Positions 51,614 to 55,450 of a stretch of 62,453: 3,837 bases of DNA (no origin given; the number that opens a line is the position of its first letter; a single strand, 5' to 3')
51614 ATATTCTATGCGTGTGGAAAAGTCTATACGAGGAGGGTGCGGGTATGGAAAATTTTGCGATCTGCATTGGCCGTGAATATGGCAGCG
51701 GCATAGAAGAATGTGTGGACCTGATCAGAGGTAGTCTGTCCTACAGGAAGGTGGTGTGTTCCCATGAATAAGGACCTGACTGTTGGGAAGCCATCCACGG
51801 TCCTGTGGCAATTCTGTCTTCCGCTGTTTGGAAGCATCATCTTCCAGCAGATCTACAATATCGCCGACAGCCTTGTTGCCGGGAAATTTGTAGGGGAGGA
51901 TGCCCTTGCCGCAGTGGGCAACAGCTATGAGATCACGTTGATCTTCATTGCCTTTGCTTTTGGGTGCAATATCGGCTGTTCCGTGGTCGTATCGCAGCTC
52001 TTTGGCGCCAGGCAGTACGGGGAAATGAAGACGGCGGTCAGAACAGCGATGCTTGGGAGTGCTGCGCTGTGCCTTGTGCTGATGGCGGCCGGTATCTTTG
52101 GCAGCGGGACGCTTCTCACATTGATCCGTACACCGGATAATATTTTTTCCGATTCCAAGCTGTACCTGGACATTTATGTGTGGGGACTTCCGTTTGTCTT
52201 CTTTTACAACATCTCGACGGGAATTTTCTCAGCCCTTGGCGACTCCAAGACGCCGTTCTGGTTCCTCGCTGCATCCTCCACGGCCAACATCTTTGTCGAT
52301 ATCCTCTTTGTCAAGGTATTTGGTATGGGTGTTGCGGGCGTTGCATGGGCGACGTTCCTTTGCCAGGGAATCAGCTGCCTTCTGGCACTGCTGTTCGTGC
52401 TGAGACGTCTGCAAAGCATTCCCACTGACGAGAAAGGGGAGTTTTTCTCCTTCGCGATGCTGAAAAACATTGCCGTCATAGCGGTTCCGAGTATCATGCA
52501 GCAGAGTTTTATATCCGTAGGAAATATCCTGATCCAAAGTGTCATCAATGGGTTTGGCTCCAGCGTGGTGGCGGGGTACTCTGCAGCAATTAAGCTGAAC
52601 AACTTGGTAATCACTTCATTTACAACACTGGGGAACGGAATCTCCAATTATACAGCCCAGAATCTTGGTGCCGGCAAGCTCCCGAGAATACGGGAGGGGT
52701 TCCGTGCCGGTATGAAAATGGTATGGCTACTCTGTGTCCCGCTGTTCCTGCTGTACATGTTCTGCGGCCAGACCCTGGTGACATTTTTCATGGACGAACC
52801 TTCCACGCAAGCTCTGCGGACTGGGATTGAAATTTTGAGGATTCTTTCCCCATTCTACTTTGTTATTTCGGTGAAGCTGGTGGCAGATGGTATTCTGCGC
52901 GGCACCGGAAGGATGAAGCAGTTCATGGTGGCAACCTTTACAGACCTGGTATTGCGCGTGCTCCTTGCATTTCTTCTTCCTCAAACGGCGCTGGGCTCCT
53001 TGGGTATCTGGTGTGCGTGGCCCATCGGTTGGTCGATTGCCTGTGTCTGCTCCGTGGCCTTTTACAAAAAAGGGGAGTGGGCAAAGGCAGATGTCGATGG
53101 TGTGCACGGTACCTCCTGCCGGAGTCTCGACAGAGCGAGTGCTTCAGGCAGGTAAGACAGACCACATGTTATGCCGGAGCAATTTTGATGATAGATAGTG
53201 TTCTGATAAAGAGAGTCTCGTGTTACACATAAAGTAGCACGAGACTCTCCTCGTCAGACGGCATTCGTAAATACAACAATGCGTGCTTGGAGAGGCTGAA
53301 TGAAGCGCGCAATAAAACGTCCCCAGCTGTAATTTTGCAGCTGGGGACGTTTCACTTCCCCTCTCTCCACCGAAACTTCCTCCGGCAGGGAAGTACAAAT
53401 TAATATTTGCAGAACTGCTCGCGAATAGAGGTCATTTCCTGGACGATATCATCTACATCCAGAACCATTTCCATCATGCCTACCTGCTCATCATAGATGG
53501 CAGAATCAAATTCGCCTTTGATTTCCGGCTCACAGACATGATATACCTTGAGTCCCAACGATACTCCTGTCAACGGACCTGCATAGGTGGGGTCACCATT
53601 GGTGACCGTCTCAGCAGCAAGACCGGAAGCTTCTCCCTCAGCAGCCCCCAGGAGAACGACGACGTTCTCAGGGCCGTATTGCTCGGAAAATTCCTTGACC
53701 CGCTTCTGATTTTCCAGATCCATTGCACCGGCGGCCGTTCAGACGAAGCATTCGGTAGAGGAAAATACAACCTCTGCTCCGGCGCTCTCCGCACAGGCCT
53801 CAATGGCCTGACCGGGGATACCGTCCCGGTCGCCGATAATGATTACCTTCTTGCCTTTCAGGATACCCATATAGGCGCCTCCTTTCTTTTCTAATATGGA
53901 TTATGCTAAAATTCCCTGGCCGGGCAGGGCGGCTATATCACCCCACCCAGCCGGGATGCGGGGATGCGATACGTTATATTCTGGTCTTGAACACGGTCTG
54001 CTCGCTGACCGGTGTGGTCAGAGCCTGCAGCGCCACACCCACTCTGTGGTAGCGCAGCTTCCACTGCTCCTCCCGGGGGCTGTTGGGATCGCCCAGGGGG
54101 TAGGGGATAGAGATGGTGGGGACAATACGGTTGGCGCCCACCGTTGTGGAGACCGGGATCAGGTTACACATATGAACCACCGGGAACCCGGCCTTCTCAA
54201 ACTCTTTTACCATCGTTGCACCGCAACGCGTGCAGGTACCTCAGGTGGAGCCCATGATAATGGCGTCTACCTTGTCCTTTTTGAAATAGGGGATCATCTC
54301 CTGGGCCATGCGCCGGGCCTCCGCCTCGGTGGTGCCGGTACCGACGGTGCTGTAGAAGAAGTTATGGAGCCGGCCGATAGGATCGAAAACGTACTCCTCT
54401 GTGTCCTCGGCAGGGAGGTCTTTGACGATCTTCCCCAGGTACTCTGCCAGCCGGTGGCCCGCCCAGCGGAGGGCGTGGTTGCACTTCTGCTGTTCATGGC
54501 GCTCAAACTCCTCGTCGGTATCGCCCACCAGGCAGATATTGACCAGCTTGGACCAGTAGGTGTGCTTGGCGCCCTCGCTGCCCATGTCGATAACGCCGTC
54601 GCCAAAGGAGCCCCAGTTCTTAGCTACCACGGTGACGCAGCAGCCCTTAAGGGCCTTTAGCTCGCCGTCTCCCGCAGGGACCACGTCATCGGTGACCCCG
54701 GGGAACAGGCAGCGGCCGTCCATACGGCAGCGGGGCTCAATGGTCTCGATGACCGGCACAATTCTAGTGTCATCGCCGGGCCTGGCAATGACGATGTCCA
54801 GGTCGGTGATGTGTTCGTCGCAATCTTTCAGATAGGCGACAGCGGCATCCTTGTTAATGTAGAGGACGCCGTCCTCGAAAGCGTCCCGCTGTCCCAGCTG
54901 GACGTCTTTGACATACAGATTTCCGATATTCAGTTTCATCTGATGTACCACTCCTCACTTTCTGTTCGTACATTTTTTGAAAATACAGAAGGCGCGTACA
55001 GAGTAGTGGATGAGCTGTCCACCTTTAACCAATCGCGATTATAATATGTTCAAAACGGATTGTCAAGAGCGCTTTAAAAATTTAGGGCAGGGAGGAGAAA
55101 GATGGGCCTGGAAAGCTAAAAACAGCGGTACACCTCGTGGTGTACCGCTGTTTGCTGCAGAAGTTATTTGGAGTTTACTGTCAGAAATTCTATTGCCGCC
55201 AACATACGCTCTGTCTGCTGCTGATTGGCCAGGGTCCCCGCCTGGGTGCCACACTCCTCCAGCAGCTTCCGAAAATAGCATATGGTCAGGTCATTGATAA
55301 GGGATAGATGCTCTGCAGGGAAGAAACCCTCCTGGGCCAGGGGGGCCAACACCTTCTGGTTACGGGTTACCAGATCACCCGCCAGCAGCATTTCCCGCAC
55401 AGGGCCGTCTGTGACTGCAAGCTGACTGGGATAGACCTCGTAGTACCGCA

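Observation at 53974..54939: Second UGA gene: a compact chimera of a GrdE/GrdI-type N-terminus and a GrdB/GrdH-type Sec domain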

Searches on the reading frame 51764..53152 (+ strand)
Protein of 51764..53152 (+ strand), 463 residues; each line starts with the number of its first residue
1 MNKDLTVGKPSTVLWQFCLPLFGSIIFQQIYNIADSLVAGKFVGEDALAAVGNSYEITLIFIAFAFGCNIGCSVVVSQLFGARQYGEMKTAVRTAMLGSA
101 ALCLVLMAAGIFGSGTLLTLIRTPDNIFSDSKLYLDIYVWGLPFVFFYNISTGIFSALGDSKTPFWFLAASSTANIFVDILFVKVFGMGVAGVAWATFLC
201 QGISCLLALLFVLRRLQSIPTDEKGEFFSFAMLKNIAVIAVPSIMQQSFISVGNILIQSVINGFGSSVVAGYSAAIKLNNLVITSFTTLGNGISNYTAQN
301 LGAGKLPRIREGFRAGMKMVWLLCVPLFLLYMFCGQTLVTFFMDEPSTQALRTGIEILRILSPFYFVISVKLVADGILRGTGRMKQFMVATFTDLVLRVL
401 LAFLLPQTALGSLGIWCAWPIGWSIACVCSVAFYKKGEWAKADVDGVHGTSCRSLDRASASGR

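Call 55: list_cluster_members(proteins=[L097:4385-5710:+, L097:5735-6784:+, L099:4385-5710:+, window:51764-53152:+])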
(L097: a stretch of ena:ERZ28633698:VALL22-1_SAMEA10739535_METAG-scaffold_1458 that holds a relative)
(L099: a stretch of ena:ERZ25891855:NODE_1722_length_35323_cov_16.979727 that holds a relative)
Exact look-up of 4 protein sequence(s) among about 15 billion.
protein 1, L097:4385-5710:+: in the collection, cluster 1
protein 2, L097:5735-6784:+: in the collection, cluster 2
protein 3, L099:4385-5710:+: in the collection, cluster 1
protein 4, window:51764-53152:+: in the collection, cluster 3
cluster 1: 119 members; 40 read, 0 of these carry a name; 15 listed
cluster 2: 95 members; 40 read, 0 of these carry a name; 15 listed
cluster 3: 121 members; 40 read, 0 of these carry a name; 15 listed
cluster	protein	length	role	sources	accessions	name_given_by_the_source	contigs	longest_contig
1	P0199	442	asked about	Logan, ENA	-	-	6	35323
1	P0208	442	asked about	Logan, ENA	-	-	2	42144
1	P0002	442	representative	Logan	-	-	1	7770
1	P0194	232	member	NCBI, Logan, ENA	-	-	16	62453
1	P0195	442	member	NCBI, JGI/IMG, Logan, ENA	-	-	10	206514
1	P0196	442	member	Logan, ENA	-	-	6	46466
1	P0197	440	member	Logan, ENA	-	-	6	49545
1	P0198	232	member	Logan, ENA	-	-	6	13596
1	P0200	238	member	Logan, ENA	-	-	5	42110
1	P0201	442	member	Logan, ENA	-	-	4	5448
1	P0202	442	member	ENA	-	-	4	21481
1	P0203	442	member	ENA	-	-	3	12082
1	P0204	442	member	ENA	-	-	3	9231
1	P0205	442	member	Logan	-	-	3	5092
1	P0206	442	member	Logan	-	-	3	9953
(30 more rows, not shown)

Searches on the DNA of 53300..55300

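Call 34: search_rna_families(source=window, start=53300, end=55300, threshold=evalue, max_evalue=1)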
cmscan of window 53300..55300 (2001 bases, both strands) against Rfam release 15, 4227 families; matches with E-value up to 1: 1.
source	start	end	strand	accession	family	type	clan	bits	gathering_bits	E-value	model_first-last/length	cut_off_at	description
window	54203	54240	-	RF01990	SECIS_4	Cis-reg;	-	60.8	38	1.7e-13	1-38/38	no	Selenocysteine insertion sequence 4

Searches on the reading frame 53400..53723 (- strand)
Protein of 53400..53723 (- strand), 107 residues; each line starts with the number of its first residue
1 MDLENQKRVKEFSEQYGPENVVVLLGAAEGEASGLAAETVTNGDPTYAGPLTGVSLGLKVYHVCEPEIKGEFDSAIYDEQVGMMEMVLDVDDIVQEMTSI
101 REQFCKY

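Call 49: find_encoding_contigs(protein=window:53400-53723:-, flank=3500, max_places=10)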
Protein window:53400-53723:- (107 aa): 23 contigs read that carry it; 10 places shown.
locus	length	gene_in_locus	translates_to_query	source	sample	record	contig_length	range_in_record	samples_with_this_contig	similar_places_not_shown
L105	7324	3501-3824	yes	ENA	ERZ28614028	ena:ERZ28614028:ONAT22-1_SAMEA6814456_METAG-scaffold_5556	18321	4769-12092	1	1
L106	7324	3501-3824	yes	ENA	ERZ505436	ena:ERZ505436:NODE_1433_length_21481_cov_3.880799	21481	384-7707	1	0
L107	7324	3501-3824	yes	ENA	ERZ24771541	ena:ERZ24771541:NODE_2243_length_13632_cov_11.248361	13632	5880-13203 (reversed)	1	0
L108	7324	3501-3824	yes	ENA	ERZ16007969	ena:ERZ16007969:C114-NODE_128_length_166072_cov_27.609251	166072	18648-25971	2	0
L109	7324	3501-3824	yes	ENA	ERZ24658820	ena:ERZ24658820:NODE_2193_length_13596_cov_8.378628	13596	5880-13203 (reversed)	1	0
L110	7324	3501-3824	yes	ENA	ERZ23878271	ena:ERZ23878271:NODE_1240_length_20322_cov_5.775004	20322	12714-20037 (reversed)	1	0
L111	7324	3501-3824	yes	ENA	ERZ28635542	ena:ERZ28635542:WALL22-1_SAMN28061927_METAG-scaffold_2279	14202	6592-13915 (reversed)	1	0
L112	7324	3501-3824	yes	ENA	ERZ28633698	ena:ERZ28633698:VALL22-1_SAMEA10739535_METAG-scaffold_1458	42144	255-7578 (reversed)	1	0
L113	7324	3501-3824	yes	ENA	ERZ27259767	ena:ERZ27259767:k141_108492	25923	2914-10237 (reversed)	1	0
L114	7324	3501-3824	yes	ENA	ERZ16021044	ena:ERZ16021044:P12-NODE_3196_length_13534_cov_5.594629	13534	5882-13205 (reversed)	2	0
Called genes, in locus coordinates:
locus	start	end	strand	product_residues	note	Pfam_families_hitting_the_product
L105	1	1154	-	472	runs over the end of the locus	PF02028:BCCT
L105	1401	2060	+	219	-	PF00440:TetR_N (weak)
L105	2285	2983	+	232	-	PF09338:Gly_reductase, PF07355:GRDB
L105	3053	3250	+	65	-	-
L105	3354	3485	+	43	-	PF04723:GRDA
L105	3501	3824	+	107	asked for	PF04723:GRDA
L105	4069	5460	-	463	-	PF01554:MatE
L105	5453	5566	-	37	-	-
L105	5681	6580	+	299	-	PF00126:HTH_1, PF03466:LysR_substrate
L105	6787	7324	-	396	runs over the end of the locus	PF00990:GGDEF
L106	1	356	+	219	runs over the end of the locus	PF00440:TetR_N (faint)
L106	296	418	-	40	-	-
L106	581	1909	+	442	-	PF09338:Gly_reductase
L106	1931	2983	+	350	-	PF07355:GRDB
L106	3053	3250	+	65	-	-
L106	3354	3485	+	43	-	PF04723:GRDA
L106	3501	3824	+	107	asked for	PF04723:GRDA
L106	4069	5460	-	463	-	PF03023:MurJ (faint), PF01554:MatE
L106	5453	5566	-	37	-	-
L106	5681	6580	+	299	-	PF00126:HTH_1, PF03466:LysR_substrate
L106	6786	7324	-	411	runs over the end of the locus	PF00990:GGDEF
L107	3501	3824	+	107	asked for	PF04723:GRDA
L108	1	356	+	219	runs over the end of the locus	PF00440:TetR_N (weak)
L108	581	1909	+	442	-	PF09338:Gly_reductase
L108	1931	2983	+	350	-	PF07355:GRDB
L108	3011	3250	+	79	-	-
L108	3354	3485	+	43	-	PF04723:GRDA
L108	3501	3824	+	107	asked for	PF04723:GRDA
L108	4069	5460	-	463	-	PF03023:MurJ (faint), PF01554:MatE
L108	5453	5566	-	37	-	-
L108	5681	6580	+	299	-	PF00126:HTH_1, PF03466:LysR_substrate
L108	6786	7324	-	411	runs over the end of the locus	PF00990:GGDEF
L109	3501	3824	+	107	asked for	PF04723:GRDA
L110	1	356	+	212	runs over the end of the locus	?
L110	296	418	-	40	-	-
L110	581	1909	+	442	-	PF09338:Gly_reductase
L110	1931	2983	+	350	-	PF07355:GRDB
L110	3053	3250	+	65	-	-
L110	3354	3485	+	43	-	PF04723:GRDA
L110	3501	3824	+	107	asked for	PF04723:GRDA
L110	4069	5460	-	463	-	PF01554:MatE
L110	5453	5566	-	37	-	-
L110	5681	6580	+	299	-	PF00126:HTH_1, PF03466:LysR_substrate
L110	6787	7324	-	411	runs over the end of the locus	PF00990:GGDEF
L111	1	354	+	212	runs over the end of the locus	?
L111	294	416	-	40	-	-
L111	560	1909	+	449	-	-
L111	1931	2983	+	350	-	PF07355:GRDB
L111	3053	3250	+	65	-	-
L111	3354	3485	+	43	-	PF04723:GRDA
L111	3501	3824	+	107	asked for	PF04723:GRDA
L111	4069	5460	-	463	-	PF01554:MatE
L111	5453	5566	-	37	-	-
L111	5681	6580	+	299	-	PF00126:HTH_1, PF03466:LysR_substrate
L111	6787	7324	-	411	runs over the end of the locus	PF00990:GGDEF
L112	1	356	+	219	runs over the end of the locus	PF00440:TetR_N (weak)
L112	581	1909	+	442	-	PF09338:Gly_reductase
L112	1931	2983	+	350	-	PF07355:GRDB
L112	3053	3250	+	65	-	-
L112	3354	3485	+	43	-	PF04723:GRDA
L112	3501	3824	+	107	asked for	PF04723:GRDA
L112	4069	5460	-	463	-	PF01554:MatE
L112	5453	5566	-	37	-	-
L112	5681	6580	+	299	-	PF00126:HTH_1, PF03466:LysR_substrate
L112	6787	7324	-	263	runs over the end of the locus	?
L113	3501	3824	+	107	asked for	PF04723:GRDA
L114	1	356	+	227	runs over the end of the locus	?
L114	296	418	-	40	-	-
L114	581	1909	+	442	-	PF09338:Gly_reductase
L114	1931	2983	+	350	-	PF07355:GRDB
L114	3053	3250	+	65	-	-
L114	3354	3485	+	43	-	PF04723:GRDA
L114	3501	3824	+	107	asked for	PF04723:GRDA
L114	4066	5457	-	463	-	PF03023:MurJ (faint), PF01554:MatE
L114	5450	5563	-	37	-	-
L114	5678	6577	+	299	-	PF00126:HTH_1, PF03466:LysR_substrate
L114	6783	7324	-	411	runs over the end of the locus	PF00990:GGDEF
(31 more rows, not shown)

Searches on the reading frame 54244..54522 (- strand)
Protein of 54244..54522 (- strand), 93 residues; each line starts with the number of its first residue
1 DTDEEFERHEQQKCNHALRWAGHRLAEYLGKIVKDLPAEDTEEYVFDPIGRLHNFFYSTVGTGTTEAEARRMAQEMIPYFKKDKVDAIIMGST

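Call 30: find_homologous_proteins(query=window:54244-54522:-, max_evalue=0.001)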
Query window:54244-54522:- (93 aa): 36 proteins with E <= 0.001 among 37 candidates.
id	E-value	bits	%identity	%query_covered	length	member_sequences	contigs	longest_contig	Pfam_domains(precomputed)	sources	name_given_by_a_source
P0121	3.4e-25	106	98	53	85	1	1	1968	PF09338.17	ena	-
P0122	5.1e-22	96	90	53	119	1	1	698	PF09338.17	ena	-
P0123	2.6e-19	87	98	48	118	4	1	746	PF07355.18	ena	-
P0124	5.2e-19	86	98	48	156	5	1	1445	PF07355.18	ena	-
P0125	4.9e-17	80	91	48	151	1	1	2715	PF07355.18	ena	-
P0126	1.4e-14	72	82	48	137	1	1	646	PF07355.18,PF03070.22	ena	-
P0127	2.0e-14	72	82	47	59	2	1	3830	PF07355.18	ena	-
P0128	3.0e-14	71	82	47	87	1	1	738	PF07355.18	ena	-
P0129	3.8e-14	71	64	68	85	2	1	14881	PF07355.18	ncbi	-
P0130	5.7e-14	70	82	47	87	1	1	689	PF07355.18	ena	-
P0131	1.1e-13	69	84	47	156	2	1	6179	PF07355.18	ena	-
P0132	1.2e-13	69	84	47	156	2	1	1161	PF07355.18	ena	-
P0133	1.5e-13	69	82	47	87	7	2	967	PF07355.18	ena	-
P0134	3.4e-13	68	82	47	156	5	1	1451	PF07355.18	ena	-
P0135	8.9e-13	66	76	48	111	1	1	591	PF07355.18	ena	-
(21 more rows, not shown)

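Call 39: search_protein_representatives(protein=window:54244-54522:-)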
Query: 93 residues. Proteins with E-value up to 0.001 (for the whole library): 42; up to 1e-10: 7; up to 1e-30: 1. The best 42 are listed.
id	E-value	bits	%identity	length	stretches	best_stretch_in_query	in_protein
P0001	1.4e-56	204.9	100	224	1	1-93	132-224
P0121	1.1e-25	106.1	94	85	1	1-51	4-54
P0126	4.4e-15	72.2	80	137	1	48-93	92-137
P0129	1.2e-14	70.8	65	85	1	30-92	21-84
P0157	1.6e-11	60.7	74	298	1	1-46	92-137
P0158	3.4e-11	59.8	60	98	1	1-53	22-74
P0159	4.3e-11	59.4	69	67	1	49-93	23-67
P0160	1.3e-10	57.9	62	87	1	41-93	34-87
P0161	3.8e-10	56.4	72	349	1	48-93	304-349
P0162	3.9e-10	56.3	44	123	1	13-93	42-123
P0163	7.8e-10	55.4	56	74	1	41-90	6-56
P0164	9.6e-10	55.1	61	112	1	48-93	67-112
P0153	1.3e-09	54.7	65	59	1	48-93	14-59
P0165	1.9e-09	54.1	67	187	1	49-93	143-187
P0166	2.1e-09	54.0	70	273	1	48-93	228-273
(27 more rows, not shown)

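Call 41: find_encoding_contigs(protein=P0121, flank=3000, max_places=4)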
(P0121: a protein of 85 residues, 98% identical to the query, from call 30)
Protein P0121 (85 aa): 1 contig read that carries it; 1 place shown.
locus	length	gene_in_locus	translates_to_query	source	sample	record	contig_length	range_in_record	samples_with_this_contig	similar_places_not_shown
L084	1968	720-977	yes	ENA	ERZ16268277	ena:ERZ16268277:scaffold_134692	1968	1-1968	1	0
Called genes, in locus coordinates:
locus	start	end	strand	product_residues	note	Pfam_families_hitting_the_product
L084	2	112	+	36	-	?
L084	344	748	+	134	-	PF09338:Gly_reductase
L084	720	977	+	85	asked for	PF09338:Gly_reductase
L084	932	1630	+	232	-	PF09338:Gly_reductase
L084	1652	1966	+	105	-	?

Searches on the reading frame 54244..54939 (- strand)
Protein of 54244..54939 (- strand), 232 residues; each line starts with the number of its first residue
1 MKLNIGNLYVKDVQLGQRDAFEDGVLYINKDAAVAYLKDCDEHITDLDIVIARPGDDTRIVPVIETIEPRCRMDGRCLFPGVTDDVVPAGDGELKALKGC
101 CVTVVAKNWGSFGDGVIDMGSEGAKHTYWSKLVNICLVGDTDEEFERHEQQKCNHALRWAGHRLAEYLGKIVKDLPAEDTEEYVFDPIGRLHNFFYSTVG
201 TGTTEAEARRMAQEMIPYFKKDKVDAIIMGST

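Call 17: find_related_loci(query=window:54244-54939:-, collection=genome_contigs, flank=8000)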
Query seq(232 aa) (232 aa) in genome_contigs; peptide patterns used: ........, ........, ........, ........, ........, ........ (x = any residue, [..] = any of these).
147 stretches matched a pattern; 107 encode a relative of the query (tblastn E <= 1e-3); the best 80 are kept; 80 distinct loci.
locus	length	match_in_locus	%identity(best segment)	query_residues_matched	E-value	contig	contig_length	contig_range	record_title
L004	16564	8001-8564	98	1-188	2e-126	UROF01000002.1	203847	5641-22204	uncultured Clostridiales bacterium isolate UMGS1188 genome assembly, contig: NODE_9_length_203847_cov_10.297907, whole g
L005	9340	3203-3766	84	1-188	2e-109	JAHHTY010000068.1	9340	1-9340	MAG: Negativibacillus sp. isolate MAG094 MAG094_68, whole genome shotgun sequence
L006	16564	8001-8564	84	1-188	7e-110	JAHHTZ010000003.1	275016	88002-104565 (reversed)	MAG: Oscillospiraceae bacterium isolate MAG095 MAG095_3, whole genome shotgun sequence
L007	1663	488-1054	80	1-189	1e-112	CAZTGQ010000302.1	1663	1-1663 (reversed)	MAG TPA_asm: uncultured Acidaminococcales bacterium isolate SRP286056_co2_560 genome assembly, contig: NODE_145228_lengt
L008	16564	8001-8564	80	1-188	4e-105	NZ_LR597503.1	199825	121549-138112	Enorma burkinafasonensis strain Marseille-P9525, whole genome shotgun sequence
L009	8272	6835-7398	81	1-188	5e-105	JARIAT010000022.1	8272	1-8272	MAG: Faecousia sp. isolate cluster1_bin.76 k127_698030, whole genome shotgun sequence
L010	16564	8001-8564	80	1-188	1e-104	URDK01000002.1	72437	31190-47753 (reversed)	uncultured Clostridiales bacterium isolate UMGS893 genome assembly, contig: NODE_101_length_72437_cov_4.929389, whole ge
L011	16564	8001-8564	81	1-188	3e-104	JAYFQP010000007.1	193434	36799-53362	MAG: Clostridiaceae bacterium isolate CA_23 c_CA_000000036442, whole genome shotgun sequence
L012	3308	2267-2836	79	1-190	1e-105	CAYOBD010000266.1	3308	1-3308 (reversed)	MAG TPA_asm: uncultured Eggerthellaceae bacterium isolate SRP278969_co2_149 genome assembly, contig: NODE_49000_length_3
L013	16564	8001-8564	82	1-188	1e-103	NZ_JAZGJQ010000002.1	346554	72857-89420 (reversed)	Olsenella absiana strain YH-ols2223 contig2, whole genome shotgun sequence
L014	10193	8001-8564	82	1-188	4e-103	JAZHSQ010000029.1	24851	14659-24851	MAG: Olsenella sp. isolate UW_AWMP_ATO2_1 Ga0604494_000605, whole genome shotgun sequence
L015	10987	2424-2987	81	1-188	4e-102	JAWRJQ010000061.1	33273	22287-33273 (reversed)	MAG: Atopobiaceae bacterium isolate RFS17 c_000000061707, whole genome shotgun sequence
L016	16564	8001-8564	79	1-188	8e-102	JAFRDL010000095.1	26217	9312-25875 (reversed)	MAG: Oscillospiraceae bacterium isolate RGIG2395 Goat_Ileum-4__c194743, whole genome shotgun sequence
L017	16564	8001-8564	80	1-188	1e-101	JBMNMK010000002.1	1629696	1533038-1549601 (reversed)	MAG: Atopobiaceae bacterium isolate SBF912LR0HQ0098 contig_59401, whole genome shotgun sequence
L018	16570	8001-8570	78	1-190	3e-101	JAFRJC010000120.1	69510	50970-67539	MAG: Eggerthellaceae bacterium isolate RGIG2516 Goat_Jejunum-4__c165242, whole genome shotgun sequence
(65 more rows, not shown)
